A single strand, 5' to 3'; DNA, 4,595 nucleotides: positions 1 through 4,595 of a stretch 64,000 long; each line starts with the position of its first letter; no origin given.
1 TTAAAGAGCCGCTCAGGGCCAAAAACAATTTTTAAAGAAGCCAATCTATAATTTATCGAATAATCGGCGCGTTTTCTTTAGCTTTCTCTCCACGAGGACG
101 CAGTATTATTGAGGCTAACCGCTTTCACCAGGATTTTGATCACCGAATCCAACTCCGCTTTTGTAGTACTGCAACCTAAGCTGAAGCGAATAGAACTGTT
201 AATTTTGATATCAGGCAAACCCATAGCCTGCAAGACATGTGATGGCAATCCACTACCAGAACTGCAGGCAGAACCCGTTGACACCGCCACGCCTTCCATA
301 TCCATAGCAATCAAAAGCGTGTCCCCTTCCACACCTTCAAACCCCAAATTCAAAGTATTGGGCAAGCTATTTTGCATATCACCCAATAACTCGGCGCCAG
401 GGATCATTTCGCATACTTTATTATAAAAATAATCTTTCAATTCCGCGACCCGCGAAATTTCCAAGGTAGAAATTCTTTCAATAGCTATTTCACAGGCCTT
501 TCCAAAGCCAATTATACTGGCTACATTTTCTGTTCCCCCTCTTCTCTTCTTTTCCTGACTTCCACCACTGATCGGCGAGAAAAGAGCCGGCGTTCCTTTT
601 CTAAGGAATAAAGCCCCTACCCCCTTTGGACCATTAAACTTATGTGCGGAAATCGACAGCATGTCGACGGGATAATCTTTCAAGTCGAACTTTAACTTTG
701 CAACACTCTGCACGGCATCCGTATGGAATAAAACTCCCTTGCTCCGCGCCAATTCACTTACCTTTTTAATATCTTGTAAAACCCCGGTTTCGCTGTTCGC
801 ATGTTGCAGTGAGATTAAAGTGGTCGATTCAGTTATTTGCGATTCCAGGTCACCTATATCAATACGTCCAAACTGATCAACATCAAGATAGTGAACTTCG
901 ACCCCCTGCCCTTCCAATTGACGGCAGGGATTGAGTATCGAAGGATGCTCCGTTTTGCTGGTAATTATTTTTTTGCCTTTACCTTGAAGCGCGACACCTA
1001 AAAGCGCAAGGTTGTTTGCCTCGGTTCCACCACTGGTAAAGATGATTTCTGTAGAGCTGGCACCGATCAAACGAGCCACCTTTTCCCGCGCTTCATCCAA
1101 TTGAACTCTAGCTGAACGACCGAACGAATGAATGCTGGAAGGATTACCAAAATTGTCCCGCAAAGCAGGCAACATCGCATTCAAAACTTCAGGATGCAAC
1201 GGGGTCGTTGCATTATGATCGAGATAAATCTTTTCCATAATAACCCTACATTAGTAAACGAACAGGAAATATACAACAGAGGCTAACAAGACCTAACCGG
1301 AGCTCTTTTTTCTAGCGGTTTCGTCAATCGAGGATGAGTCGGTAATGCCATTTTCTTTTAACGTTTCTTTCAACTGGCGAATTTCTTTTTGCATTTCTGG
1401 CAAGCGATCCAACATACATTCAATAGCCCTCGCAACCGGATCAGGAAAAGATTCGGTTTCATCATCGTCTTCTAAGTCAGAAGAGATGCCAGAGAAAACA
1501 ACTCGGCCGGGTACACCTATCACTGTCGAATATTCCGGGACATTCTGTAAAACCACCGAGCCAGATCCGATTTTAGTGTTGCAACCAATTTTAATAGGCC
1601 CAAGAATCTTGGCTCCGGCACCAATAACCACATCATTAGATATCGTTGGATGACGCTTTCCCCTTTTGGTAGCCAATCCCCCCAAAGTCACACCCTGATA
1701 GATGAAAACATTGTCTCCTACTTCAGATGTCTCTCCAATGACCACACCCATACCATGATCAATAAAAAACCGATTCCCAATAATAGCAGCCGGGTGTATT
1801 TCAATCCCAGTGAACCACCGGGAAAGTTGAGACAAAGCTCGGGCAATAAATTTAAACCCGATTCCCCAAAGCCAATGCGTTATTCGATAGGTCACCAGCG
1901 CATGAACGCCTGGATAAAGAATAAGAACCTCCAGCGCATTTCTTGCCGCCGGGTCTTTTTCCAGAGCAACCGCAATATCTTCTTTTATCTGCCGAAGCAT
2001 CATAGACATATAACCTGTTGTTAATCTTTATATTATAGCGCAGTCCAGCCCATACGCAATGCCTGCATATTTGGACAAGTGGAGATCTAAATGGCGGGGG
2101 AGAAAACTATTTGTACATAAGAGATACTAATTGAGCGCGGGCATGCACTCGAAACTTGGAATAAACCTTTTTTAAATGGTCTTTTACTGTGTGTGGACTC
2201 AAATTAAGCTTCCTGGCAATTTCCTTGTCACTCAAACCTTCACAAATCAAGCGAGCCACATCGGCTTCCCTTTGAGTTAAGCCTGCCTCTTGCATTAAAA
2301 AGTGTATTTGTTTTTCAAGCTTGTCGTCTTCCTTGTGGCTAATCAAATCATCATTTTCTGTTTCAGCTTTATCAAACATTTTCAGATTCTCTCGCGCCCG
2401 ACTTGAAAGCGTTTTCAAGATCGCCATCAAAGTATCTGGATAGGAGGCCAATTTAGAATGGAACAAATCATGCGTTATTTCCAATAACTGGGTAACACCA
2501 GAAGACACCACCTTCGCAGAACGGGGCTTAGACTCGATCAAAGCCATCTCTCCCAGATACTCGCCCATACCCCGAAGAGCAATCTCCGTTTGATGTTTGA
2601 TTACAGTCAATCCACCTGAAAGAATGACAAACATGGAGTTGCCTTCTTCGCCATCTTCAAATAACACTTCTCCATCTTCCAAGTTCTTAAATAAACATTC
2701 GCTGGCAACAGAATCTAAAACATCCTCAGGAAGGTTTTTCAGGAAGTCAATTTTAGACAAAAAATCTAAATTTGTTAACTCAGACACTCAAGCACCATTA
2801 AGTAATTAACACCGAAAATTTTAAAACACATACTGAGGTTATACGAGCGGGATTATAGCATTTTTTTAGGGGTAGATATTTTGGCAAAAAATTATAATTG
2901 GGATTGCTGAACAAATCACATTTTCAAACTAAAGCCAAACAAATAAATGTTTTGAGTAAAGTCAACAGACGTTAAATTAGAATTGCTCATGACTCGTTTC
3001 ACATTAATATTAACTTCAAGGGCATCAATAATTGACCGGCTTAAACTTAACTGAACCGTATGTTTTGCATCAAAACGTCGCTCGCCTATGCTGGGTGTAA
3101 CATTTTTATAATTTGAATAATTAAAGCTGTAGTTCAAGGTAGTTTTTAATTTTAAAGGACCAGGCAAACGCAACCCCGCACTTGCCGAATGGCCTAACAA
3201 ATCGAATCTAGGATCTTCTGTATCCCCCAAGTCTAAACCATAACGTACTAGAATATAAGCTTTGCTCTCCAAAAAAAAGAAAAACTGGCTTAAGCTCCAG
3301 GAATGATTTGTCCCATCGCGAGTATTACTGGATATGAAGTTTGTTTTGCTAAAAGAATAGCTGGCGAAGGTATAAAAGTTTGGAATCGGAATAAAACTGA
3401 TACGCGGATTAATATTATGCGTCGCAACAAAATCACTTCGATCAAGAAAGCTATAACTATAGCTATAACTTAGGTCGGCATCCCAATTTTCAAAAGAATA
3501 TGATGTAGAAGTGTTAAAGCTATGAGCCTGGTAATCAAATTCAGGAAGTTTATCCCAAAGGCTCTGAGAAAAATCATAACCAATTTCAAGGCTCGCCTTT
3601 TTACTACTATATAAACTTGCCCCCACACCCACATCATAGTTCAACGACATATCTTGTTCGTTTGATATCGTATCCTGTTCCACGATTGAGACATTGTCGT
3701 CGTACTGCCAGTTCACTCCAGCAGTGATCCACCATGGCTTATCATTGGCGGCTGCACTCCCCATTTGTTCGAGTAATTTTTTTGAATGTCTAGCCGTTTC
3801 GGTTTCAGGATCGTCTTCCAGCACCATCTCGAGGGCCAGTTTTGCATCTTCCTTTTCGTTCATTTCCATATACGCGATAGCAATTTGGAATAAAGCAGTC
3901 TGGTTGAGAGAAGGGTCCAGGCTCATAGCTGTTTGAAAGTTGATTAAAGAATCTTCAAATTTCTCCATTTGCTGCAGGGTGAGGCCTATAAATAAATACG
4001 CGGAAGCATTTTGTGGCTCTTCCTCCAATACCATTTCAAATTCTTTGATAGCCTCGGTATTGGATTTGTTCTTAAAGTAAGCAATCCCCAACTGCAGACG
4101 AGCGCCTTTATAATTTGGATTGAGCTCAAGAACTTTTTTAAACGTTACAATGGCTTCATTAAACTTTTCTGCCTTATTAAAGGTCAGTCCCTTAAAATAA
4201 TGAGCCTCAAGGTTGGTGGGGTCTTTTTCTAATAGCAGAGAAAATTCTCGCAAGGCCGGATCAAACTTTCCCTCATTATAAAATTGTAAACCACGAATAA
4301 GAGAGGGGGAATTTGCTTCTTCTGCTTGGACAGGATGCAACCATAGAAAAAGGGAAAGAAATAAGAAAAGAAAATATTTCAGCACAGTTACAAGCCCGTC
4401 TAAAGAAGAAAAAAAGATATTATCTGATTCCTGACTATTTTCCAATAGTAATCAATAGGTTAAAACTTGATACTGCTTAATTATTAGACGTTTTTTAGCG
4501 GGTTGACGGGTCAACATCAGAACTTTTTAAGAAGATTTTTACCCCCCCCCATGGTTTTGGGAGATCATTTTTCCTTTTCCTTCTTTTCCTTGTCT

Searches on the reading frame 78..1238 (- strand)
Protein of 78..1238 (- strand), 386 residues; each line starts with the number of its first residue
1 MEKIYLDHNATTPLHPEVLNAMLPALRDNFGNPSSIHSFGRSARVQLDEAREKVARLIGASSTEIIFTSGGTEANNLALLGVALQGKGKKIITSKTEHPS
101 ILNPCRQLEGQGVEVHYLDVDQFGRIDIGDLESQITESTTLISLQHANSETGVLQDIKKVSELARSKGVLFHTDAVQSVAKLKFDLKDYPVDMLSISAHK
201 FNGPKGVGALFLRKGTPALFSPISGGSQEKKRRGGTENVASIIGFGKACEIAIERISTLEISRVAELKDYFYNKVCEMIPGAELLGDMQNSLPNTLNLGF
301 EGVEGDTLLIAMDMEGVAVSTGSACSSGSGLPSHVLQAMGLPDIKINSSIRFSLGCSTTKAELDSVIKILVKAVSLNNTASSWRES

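Call 27: search_protein_families(library=pfam, proteins=[window:78-1238:-], max_evalue=0.00001)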
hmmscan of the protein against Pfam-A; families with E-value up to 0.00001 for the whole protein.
window:78-1238:- (386 aa): 4 families
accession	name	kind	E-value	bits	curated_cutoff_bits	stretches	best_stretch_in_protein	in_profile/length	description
PF00266.25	Aminotran_5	-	7.4e-85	285.6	21.5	1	4-365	1-370/371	Aminotransferase class-V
PF00155.27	Aminotran_1_2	-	1.5e-10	41.3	19.7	1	22-171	22-182/361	Aminotransferase class I and II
PF01212.27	Beta_elim_lyase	-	1.1e-09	38.5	27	1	50-200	37-199/288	Beta-eliminating lyase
PF01041.23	DegT_DnrJ_EryC1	-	2.1e-08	34.2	19.8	1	52-179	31-150/360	DegT/DnrJ/EryC1/StrS aminotransferase family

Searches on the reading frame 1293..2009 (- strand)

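Call 27: search_protein_families(library=pfam, proteins=[window:1293-2009:-], max_evalue=0.00001)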
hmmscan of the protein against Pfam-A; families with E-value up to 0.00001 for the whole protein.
window:1293-2009:- (238 aa): 1 family
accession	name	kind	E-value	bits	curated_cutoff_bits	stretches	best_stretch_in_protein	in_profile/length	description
PF00132.30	Hexapep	-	6.5e-12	45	27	1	120-153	1-34/36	Bacterial transferase hexapeptide (six repeats)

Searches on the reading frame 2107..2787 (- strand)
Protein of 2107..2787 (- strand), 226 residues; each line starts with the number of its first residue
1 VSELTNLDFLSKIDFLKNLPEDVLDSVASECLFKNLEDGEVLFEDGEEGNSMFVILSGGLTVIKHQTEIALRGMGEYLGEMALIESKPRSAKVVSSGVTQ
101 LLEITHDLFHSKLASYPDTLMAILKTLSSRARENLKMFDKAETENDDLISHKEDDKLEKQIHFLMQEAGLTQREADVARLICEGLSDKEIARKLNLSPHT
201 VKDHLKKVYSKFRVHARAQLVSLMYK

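Call 27: search_protein_families(library=pfam, proteins=[window:2107-2787:-], max_evalue=0.00001)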
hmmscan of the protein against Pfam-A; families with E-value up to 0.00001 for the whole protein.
window:2107-2787:- (226 aa): 2 families
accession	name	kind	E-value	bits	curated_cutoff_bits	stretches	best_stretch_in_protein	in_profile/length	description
PF00196.25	GerE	-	3.6e-17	62.2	23.5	1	170-223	3-56/57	Bacterial regulatory proteins, luxR family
PF00027.35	cNMP_binding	-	1.2e-14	54.4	27.5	1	34-115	2-88/89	Cyclic nucleotide-binding domain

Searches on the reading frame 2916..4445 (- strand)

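Call 27: search_protein_families(library=pfam, proteins=[window:2916-4445:-], max_evalue=0.00001)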
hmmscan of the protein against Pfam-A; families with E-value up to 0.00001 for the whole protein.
window:2916-4445:- (509 aa): 16 families
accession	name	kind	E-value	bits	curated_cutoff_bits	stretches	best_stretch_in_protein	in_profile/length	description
PF00515.34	TPR_1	-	4.7e-23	80.4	27.8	1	80-112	2-34/34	Tetratricopeptide repeat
PF07719.23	TPR_2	-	2.8e-20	71.1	27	0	80-112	2-34/34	Tetratricopeptide repeat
PF14559.12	TPR_19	-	3.7e-19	69.3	25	1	92-150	4-61/68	Tetratricopeptide repeat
PF13414.12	TPR_11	-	1.4e-16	60.3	26.8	1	86-126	1-41/42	TPR repeat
PF13181.12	TPR_8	-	3.3e-15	55.3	25.7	0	80-112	2-34/34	Tetratricopeptide repeat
PF13174.12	TPR_6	-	4.1e-14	52.6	26.3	0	184-214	2-32/33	Tetratricopeptide repeat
PF13428.12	TPR_14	-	1.6e-10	41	23.5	0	115-152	3-40/44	Tetratricopeptide repeat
PF13431.12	TPR_17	-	3.9e-10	39.6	24.4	0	102-133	2-33/34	Tetratricopeptide repeat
PF24575.1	TPR_Slam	-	8.2e-10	39.5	35.2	1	81-136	49-104/104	Surface lipoprotein assembly modifier, N-terminal TPR repeats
PF13432.12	TPR_16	-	2.3e-09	38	32.7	0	92-147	10-65/65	Tetratricopeptide repeat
PF14853.12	Fis1_TPR_C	-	4.4e-08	33.6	25.3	0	119-149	7-37/53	Fis1 C-terminal tetratricopeptide repeat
PF13424.12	TPR_12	-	1.1e-06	29.2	30.1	0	147-210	3-73/77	Tetratricopeptide repeat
PF23914.1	TPR_CcmH_CycH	-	1.6e-06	28.5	42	0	140-214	43-119/158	Cytochrome c-type biogenesis protein H TPR domain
PF12895.13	ANAPC3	-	1.8e-06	28.6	27.2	0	60-137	4-80/82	Anaphase-promoting complex, cyclosome, subunit 3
PF25063.1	ARM_TT21_C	-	2.4e-06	28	35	0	117-219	99-201/209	Tetratricopeptide repeat protein 21 C-terminal ARM domain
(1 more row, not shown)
